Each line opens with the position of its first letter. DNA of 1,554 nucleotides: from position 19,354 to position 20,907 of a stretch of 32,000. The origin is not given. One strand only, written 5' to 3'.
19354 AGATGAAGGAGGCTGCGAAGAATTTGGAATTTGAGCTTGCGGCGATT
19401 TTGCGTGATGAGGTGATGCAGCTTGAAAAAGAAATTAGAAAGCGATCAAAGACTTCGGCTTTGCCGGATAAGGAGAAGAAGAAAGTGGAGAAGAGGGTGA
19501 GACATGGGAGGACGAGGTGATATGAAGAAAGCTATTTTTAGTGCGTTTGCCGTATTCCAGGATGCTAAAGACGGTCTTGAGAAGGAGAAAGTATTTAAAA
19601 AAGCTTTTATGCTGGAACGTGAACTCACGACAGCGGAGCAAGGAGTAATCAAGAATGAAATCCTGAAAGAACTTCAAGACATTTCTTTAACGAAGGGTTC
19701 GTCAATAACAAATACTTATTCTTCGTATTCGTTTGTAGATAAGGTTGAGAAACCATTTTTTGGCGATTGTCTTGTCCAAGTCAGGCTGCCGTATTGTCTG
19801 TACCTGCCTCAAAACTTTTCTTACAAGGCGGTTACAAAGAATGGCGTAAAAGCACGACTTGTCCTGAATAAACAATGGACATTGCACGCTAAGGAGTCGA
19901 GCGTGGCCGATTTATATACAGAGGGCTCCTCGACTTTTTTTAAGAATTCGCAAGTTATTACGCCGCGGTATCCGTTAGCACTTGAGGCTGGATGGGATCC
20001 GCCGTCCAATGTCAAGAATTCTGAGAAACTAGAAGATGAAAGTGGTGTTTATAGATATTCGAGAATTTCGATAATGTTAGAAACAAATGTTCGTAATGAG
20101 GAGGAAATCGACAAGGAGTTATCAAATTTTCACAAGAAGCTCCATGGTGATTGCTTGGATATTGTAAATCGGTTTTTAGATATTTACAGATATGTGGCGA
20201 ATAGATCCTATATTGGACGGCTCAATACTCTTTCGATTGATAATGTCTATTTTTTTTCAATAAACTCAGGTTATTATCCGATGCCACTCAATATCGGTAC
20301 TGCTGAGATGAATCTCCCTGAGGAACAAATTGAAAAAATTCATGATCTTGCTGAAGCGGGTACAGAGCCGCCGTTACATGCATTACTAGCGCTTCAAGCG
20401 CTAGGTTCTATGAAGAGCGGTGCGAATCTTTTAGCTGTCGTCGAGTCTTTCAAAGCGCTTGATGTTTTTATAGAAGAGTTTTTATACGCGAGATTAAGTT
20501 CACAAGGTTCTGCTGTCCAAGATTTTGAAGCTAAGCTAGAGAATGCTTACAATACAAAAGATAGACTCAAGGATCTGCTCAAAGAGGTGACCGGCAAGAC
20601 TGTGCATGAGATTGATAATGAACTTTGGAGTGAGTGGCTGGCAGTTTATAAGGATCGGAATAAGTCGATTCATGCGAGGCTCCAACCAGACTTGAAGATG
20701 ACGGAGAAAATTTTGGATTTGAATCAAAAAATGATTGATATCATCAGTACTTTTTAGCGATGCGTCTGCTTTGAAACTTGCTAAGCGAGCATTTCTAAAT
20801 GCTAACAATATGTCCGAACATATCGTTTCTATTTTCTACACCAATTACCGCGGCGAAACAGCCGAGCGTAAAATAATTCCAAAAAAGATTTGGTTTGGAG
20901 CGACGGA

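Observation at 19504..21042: AT-rich HEPN + stand-alone WYL gene pair directly after uvrB: candidate sensor-coupled RNase module (defence, abortive infection or damage-triggered toxin)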

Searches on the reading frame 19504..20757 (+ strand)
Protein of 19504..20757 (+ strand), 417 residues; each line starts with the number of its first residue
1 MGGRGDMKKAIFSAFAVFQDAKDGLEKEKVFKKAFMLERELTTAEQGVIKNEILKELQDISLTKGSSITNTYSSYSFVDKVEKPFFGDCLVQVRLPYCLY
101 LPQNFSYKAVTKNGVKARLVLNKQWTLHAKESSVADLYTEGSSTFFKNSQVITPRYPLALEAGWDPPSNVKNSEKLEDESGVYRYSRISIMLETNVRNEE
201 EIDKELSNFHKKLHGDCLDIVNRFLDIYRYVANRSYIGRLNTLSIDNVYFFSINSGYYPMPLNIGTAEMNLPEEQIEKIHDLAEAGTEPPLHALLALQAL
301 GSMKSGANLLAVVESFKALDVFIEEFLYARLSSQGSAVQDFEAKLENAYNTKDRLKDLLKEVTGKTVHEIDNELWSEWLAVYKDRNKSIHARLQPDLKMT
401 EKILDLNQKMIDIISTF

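Call 3: search_protein_families(library=pfam, proteins=[window:19504-20757:+], max_evalue=1)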
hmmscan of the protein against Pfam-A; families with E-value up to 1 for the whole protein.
window:19504-20757:+ (417 aa): 1 family
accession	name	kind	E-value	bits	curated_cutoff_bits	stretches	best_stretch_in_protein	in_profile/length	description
PF21662.3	WipA_N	-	0.16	12.9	27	0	338-371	66-99/105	WipA, alpha-helical hairpin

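Call 4: search_protein_families(library=padloc, proteins=[window:19504-20757:+], max_evalue=1)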
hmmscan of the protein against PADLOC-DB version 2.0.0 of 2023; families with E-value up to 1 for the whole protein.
window:19504-20757:+ (417 aa): 0 families

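Call 5: search_protein_families(library=ncbifam, proteins=[window:19504-20757:+], max_evalue=1)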
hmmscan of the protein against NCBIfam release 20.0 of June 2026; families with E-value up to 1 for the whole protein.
window:19504-20757:+ (417 aa): 0 families

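Call 8: find_homologous_proteins(query=window:19504-20757:+)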
Query window:19504-20757:+ (417 aa): 2 proteins with E <= 0.001 among 4809 candidates.
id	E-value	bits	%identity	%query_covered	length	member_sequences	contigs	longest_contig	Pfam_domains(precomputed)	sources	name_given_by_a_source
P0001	8.7e-275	929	100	100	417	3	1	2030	-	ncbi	-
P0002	4.2e-56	209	34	89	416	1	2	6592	-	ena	-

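Call 10: find_encoding_contigs(protein=P0002, flank=10000)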
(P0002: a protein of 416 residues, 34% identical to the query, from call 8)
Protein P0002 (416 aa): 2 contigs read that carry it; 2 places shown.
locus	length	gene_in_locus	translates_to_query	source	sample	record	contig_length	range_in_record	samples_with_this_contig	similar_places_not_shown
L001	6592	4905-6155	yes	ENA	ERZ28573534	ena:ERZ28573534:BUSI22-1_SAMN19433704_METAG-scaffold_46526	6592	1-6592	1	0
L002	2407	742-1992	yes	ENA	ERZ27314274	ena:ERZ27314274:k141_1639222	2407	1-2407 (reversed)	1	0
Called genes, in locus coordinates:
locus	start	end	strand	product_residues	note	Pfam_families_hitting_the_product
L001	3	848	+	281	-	?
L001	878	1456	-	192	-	PF01339:CheB_methylest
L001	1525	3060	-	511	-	PF00154:RecA_N (faint), PF06745:ATPase, PF20720:nSTAND3 (faint), PF00270:DEAD (faint), PF01695:IstB_IS21 (faint), PF03796:DnaB_C (weak), PF06745:ATPase, PF13481:AAA_25 (weak), +2 more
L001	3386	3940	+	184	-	PF06210:DUF1003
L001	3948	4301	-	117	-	-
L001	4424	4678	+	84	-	-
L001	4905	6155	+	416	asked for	-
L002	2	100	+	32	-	?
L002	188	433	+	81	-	-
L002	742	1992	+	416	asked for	-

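Call 11: find_encoding_contigs(protein=P0001, flank=10000)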
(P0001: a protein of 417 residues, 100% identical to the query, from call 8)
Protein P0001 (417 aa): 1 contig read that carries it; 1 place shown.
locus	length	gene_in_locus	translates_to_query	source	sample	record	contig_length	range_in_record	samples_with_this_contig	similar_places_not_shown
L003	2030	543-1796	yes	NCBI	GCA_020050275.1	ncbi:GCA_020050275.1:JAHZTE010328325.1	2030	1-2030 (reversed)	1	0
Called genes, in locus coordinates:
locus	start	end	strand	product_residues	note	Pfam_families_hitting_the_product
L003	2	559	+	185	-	?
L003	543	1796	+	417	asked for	-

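Call 17: search_protein_families(library=phrogs, proteins=[window:19504-20757:+], max_evalue=1)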
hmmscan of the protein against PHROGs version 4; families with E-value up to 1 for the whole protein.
window:19504-20757:+ (417 aa): 2 families
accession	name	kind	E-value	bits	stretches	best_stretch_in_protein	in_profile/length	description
phrog_28299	-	unknown function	0.0048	16.9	1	294-412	247-366/384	-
phrog_16357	-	unknown function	0.41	10.8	0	61-138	54-123/309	-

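Call 21: search_protein_representatives(alignment_id=A1)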
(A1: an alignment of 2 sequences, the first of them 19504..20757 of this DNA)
Query: 2 sequences, 431 profile positions. Proteins with E-value up to 0.001 (for the whole library): 341; up to 1e-10: 120; up to 1e-30: 51. The best 150 are listed.
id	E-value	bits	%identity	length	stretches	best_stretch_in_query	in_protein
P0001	1.5e-235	798.4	-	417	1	1-431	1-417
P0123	3.8e-118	411.5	-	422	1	3-430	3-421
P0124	3.7e-110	385.2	-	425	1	1-429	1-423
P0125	4.8e-108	378.2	-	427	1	1-430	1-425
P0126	8.3e-104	364.3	-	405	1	23-430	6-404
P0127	2.5e-103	362.7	-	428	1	13-429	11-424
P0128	4.6e-103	361.8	-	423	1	27-430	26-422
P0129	2.8e-102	359.3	-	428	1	6-428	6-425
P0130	8.0e-102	357.7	-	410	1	39-431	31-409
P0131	1.7e-97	343.5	-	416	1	12-430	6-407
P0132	2.0e-96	340.0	-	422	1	41-430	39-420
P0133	3.4e-96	339.2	-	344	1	92-430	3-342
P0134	4.3e-94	332.3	-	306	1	122-430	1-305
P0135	3.2e-93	329.4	-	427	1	23-431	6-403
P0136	5.1e-90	318.8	-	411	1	25-429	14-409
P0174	1.1e-30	123.4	-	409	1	60-426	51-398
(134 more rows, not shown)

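Call 24: search_protein_families(library=pfam, alignment_id=A2, max_evalue=0.1)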
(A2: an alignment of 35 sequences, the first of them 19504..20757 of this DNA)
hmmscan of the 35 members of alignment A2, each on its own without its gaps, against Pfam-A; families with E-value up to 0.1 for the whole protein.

A. member 1, window:19504-20757:+ (417 aa): 0 families

B. families by the number of members that match (of 35 scanned): 15 families
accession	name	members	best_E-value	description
PF18739.6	HEPN_Apea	11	0.00015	Apea-like HEPN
PF05168.19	HEPN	6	0.00046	HEPN domain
PF13643.11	DUF4145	2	0.042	Domain of unknown function (DUF4145)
PF07209.17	DUF1415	1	0.0011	Protein of unknown function (DUF1415)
PF09670.15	Cas_Cas02710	1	0.0045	Csm6 HEPN domain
PF11527.13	ARL2_Bind_BART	1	0.0079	The ARF-like 2 binding protein BART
PF01935.23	DUF87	1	0.014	Helicase HerA, central domain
PF02792.19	Mago_nashi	1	0.015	Mago nashi protein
PF14499.12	DUF4437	1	0.025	Domain of unknown function (DUF4437)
PF20220.3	ABC_toxin_N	1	0.026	ABC toxin N-terminal region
PF19172.5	DUF5854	1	0.032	Family of unknown function (DUF5854)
PF25238.1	OGFOD2-like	1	0.036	OGFOD2-like domain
PF19514.5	MobC_2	1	0.043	MobC-like protein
PF15188.11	CCDC-167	1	0.074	Coiled-coil domain-containing protein 167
PF17466.7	NinD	1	0.075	Family of unknown function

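Call 25: find_homologous_proteins(query=A2, max_evalue=0.00001)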
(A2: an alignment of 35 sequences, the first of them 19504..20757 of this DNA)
Query A2 (35 sequences) (417 aa, profile of the alignment): 3 proteins with E <= 0.00001 among 8000 candidates.
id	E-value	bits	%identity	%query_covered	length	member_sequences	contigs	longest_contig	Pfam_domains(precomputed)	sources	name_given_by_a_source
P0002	7.3e-146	504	34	89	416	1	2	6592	-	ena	-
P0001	3.3e-128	446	100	100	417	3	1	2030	-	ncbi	-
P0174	8.3e-98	346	23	78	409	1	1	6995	-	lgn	-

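Call 38: predict_structure(alignment_id=A2)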
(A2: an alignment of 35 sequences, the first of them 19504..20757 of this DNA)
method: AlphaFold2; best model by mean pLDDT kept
length: 417 residues; sequences in the alignment: 35
mean_pLDDT: 90.3   pTM: 0.79
mean pLDDT of the five models: 90.3, 86.8, 86.6, 73.8, 70.1
residues with pLDDT >= 90: 283; 70-90: 123; 50-70: 8; < 50: 3
segments of 3 or more residues with pLDDT < 50: 1-3
pLDDT, mean of each block of 10 residues (from residue 1): 63 87 81 83 77 91 89 94 93 97 94 89 96 96 95 91 88 94 96 86 81 92 95 94 94 94 90 94 95 96 92 95 94 85 85 92 93 95 82 86 97 94
secondary structure, 60 per line:
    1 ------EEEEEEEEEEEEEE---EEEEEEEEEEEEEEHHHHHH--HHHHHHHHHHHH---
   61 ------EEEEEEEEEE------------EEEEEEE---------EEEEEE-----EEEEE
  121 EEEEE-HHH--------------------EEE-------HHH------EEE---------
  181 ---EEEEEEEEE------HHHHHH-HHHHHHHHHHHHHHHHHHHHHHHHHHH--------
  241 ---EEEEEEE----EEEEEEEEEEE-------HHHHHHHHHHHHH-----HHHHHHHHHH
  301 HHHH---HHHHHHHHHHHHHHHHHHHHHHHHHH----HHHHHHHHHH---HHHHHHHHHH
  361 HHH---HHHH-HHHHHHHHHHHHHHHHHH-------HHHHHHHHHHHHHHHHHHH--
elements in order: E7-20 E24-37 H38-43 H46-57 E67-76 E89-95 E105-110 E116-125 E150-152 E169-171 E184-192 H199-204 H206-232 E244-250 E255-265 H273-285 H291-304 H308-333 H338-347 H351-363 H367-370 H372-389 H397-415

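Call 41: fold_search(model_id=the predicted structure, library=pdb)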
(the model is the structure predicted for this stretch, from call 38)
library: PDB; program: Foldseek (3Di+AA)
matches with E <= 10: 354; with E <= 0.001: 0
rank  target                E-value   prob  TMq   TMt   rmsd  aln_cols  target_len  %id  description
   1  2q00_B                3.8e-02  1.00  0.23  0.66   4.2       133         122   14  Crystal structure of the P95883_SULSO protein from Sulfolobus solfataricus. NESG target SsR10. (released 2007-05-29)
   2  8jin_A                1.5e-01  0.13  0.10  0.18  18.2       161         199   10  The local refined map of XBB spike protein (S) in complex with bispecific antibody G7-Fc (released 2024-05-29)
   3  2q00_A                1.8e-01  0.97  0.22  0.63   4.7       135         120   12  Crystal structure of the P95883_SULSO protein from Sulfolobus solfataricus. NESG target SsR10. (released 2007-05-29)
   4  9loz_A                2.2e-01  0.14  0.11  0.21  18.5       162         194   10  Cryo-EM structure of SARS-CoV-2 JN.1 RBD in complex with F61R2-780 Fab (released 2026-01-28)
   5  7wcr_A                2.2e-01  0.12  0.10  0.18  16.1       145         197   10  RBD-1 of SARS-CoV-2 Beta spike in complex with S5D2 Fab (released 2022-02-02)
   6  8we4_B                2.3e-01  0.13  0.10  0.19  15.9       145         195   10  SARS-CoV-2 Omicron XBB.1.5 RBD complexed with human ACE2 and S304 (released 2024-07-24)
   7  8xv0_B                2.4e-01  0.10  0.10  0.18  19.0       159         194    9  Structure of SARS-CoV-2 BA.2.86 spike RBD in complex with ACE2 (up state) (released 2024-10-09)
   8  7pdy_C                2.4e-01  0.04  0.08  0.12  20.8       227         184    9  A viral peptide from Marek's disease virus bound to chicken MHC-II molecule (released 2022-08-24)
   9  8k5g_A                2.6e-01  0.09  0.10  0.17  17.0       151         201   11  Structure of the SARS-CoV-2 BA.1 RBD with UT28-RD (released 2023-12-27)
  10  9loy_A                2.7e-01  0.13  0.11  0.05  18.5       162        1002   10  Cryo-EM structure of SARS-CoV-2 JN.1 spike glycoprotein in complex with F61R2-780 Fab (released 2026-01-28)
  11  7yqu_A                2.7e-01  0.06  0.09  0.05  23.6       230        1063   10  SARS-CoV-2 BA.2.75 S Trimer (3 RBD Down) (released 2022-10-19)
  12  8wfh_A                2.9e-01  0.09  0.10  0.18  18.6       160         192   10  Crystal structure of Omicron BA.4/5 in complex with a neutralizing antibody scFv D1 (released 2024-09-25)
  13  7whk_B                3.2e-01  0.11  0.10  0.05  15.7       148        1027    9  The state 3 complex structure of Omicron spike with Bn03 (2-up RBD, 5 nanobodies) (released 2022-05-11)
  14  7ya1_B                3.4e-01  0.09  0.09  0.17  15.6       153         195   10  Cryo-EM structure of hACE2-bound SARS-CoV-2 Omicron spike protein with L371S, P373S and F375S mutations (local refinem (released 2022-08-31)
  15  9k75_A                3.4e-01  0.09  0.10  0.05  16.9       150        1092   13  SARS-CoV-2 related bat coronavirus BANAL-103 spike in the closed state (released 2025-07-16)
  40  2hsb                  7.7e-01  0.85  0.20  0.58   5.8       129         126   12  Crystal structure of a hepn domain containing protein (af_0298) from archaeoglobus fulgidus at 1.95 A resolution (released 2006-08-15)
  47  1o3u                  8.7e-01  0.44  0.15  0.45  10.1       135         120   15  Crystal structure of an hepn domain protein (tm0613) from thermotoga maritima at 1.75 A resolution (released 2003-04-22)
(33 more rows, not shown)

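Call 42: search_solved_structures(query=A2, max_evalue=1, show_alignments=2)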
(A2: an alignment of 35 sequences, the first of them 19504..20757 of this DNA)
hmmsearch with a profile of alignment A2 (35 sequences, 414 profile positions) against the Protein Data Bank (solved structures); distinct sequences matched with E-value up to 1: 0.

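Call 45: search_protein_families(library=padloc, alignment_id=A2, max_evalue=0.1)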
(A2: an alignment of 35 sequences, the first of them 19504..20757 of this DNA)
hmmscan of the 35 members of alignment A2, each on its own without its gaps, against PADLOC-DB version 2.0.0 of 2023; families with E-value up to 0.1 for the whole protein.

A. member 1, window:19504-20757:+ (417 aa): 0 families

B. families by the number of members that match (of 35 scanned): 10 families
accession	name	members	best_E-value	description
PDLC01031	Csx1/Csm6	15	1.5e-07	CARF+HEPN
PDLC01805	CARF1--CARF_HEPN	5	6.9e-05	-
PDLC01360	Csx1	1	4.1e-06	CAS-III; associated_signaling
PDLC00833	E1-E2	1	0.0016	E1-E2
PDLC01639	Csx1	1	0.0035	CAS-III; associated_signaling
PDLC01061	C3a76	1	0.0037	Unknown function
PDLC03114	Specificity_I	1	0.014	Type I specificity subunit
PDLC02246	AbiEi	1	0.023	AbiEi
PDLC03215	MTase_II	1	0.033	Type II methyltransferase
PDLC01361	Cmr3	1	0.055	"CAS-III-B,CAS-III-C; effector_G5"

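Call 46: find_encoding_contigs(protein=P0123, flank=8000, max_places=3)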
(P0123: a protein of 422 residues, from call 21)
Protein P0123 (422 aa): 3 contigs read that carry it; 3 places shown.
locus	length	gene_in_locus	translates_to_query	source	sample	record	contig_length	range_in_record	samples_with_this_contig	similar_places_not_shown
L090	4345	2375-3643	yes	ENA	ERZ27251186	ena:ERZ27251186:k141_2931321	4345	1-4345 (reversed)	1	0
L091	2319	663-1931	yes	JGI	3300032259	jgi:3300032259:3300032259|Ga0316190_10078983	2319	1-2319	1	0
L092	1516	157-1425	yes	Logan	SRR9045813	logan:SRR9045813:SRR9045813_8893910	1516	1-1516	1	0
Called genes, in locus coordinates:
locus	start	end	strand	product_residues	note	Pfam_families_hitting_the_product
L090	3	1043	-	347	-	?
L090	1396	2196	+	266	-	-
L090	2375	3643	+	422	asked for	-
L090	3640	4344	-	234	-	?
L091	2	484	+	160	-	?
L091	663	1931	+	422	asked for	-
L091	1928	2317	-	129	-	?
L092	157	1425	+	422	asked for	-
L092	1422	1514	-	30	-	?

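Call 47: find_encoding_contigs(protein=P0174, flank=8000, max_places=3)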
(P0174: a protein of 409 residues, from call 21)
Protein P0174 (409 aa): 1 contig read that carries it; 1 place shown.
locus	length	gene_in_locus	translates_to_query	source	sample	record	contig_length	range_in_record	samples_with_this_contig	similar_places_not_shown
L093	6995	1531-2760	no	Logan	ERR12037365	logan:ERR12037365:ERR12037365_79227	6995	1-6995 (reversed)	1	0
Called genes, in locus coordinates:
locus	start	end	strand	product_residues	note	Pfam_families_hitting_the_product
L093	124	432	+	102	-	PF01035:DNA_binding_1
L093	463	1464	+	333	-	PF00248:Aldo_ket_red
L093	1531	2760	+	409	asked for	-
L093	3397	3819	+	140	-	PF04480:DUF559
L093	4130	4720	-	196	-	-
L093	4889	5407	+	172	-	-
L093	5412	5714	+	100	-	PF08922:DUF1905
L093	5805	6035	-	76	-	-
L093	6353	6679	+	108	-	PF12840:HTH_20 (weak)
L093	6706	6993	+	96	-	?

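Call 49: find_related_loci(query=A2, collection=viral_contigs, flank=8000)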
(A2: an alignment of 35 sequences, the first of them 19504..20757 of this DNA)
Query A2 (417 aa) in viral_contigs; peptide patterns used: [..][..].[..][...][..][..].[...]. (x = any residue, [..] = any of these).
56 stretches matched a pattern, but none encodes a relative of the query by tblastn (E <= 1e-3).

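Call 51: find_related_loci(query=A6, collection=metagenome_contigs, flank=8000)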
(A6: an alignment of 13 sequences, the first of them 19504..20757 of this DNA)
Query A6 (417 aa) in metagenome_contigs; peptide patterns used: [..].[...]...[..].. (x = any residue, [..] = any of these).
69 stretches matched a pattern; 31 encode a relative of the query (tblastn E <= 1e-3); 31 distinct loci.
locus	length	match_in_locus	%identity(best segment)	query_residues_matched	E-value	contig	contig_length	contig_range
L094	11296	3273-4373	36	49-414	4e-70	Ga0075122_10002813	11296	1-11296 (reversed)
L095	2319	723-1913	34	26-412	5e-69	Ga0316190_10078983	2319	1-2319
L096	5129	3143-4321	34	30-417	1e-67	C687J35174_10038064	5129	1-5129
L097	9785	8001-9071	36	41-390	3e-66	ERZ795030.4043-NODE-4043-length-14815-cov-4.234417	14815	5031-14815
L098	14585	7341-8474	34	49-417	1e-65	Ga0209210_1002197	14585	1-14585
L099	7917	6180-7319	32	43-415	5e-65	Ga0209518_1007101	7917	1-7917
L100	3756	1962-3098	33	48-417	4e-65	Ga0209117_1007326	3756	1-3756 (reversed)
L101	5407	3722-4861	32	43-415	5e-65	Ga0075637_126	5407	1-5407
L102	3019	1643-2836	33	24-414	5e-65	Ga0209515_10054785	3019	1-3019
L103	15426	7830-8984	34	49-417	2e-64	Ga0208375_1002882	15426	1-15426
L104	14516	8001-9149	35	41-414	4e-64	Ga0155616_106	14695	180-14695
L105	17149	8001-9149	35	41-414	4e-64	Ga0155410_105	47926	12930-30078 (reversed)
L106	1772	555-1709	33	44-414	6e-66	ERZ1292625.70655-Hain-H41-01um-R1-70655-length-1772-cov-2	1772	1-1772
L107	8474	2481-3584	35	53-411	1e-62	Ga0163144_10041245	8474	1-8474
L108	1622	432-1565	33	49-411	2e-65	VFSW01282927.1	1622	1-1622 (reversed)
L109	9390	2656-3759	34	53-411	3e-62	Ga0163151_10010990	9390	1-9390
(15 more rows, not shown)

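Call 52: fold_search(model_id=the predicted structure, library=viral)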
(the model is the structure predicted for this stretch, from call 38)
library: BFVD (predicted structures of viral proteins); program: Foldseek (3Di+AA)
matches with E <= 10: 344; with E <= 0.001: 0
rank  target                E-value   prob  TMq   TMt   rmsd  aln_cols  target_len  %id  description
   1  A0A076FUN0            2.7e-01  0.07  0.08  0.09  18.8       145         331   14  Fiber 1 [Lizard adenovirus 2]
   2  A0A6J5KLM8            3.2e-01  0.05  0.09  0.08  23.8       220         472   13  Putative tail fiber protein gp53-like C-terminal domain-containing protein [uncultured Caudovirales phage]
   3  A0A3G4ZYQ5            3.4e-01  0.03  0.08  0.08  25.8       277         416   12  non-specific serine/threonine protein kinase [Faunusvirus sp.]
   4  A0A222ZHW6            3.8e-01  0.63  0.10  0.40   5.8        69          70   17  Uncharacterized protein [Arthrobacter phage Nubia]
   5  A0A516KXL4            4.0e-01  0.03  0.06  0.15  22.1       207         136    9  (no name in the UniProt tables at hand)
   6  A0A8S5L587            4.3e-01  0.03  0.08  0.07  34.6       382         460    9  Maturation protein (Fragment) [ssRNA phage SRR5466365_3]
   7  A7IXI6                4.5e-01  0.72  0.10  0.38   6.4        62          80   14  Uncharacterized protein b661L [Paramecium bursaria Chlorella virus NY2A]
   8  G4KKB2                5.4e-01  0.05  0.10  0.14  22.9       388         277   11  (no name in the UniProt tables at hand)
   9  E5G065                6.4e-01  0.02  0.06  0.09  24.9       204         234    9  Collar protein [Clostridium phage CpV1]
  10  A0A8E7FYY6            7.6e-01  0.06  0.06  0.13  27.3        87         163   10  (no name in the UniProt tables at hand)
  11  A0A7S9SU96            7.6e-01  0.03  0.07  0.15  22.1       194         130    8  Uncharacterized protein [Virus NIOZ-UU157]
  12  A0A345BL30            8.1e-01  0.13  0.07  0.15  25.3        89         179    9  Uncharacterized protein [Erwinia phage Wellington]
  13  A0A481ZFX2            9.0e-01  0.02  0.08  0.12  24.8       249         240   13  Uncharacterized protein [Pithovirus LCPAC404]
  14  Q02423                9.6e-01  0.02  0.07  0.07  16.5       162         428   10  S protein (Fragment) [Porcine respiratory coronavirus]
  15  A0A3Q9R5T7            9.6e-01  0.02  0.06  0.11  25.4       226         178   10  (no name in the UniProt tables at hand)
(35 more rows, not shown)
